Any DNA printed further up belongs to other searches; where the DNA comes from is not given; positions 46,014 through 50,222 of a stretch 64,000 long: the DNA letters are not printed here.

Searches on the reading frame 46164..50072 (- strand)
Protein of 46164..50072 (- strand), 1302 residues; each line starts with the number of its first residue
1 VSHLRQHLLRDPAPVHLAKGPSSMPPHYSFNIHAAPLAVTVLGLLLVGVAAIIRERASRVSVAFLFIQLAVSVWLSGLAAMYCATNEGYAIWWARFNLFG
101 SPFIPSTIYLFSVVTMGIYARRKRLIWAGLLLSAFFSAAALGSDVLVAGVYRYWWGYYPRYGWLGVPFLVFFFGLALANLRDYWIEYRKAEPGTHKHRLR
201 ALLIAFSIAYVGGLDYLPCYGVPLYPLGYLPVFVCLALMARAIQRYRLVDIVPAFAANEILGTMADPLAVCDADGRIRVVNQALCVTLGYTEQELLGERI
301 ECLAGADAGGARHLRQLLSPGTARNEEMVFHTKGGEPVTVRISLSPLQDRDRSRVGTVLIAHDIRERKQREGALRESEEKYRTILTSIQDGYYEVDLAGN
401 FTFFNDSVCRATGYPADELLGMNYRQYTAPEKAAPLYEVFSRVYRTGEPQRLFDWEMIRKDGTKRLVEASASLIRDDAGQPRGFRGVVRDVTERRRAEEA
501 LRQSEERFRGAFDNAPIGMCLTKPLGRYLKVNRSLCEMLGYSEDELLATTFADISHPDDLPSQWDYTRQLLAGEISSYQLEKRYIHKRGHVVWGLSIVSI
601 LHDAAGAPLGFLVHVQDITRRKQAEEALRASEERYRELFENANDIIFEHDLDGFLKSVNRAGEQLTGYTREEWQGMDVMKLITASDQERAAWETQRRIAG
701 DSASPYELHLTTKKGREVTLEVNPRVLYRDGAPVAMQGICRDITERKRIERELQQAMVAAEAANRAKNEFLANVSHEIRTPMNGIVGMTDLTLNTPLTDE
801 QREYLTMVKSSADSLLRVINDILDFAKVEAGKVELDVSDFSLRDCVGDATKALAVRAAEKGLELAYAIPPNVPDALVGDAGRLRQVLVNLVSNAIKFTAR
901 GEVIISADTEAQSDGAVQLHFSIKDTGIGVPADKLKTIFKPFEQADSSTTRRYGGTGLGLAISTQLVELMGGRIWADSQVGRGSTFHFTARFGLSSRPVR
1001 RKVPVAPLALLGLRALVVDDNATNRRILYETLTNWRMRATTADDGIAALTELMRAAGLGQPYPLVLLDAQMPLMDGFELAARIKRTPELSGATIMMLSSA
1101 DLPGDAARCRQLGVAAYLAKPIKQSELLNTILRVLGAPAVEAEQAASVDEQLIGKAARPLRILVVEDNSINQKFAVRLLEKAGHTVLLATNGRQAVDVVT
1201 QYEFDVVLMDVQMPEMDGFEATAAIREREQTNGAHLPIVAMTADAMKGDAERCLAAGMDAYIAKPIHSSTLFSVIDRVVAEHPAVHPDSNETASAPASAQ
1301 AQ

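Call 20: search_protein_families(library=pfam, proteins=[window:46164-50072:-], max_evalue=0.001)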
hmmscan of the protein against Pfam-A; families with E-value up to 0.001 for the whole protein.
window:46164-50072:- (1302 aa): 10 families
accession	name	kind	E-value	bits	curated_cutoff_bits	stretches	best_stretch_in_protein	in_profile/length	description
PF13426.13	PAS_9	-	3.3e-55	185.1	27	4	266-366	2-103/103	PAS domain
PF00989.32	PAS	-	6.3e-54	181.3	22.6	4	379-491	1-113/113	PAS fold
PF08448.16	PAS_4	-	1.7e-51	173.5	23.1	4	265-369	5-110/110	PAS fold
PF00072.30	Response_reg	-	2.4e-48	163.3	30.2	2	1162-1275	1-110/111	Response regulator receiver domain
PF08447.18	PAS_3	-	3.6e-42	143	25.6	3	529-611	2-85/89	PAS fold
PF13188.13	PAS_8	-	3.9e-32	109.5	21.8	4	506-558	1-54/65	PAS domain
PF02518.31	HATPase_c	-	3.8e-30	105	26.4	1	878-991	1-108/111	Histidine kinase-, DNA gyrase B-, and HSP90-like ATPase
PF00512.31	HisKA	-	7.6e-22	77.6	26.9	1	766-831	1-66/66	His Kinase A (phospho-acceptor) domain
PF16927.11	HisKA_7TM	-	2.1e-09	38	28.6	1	38-253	3-224/224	N-terminal 7TM region of histidine kinase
PF12860.13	PAS_7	-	0.00016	22.2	27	0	263-294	3-34/115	PAS fold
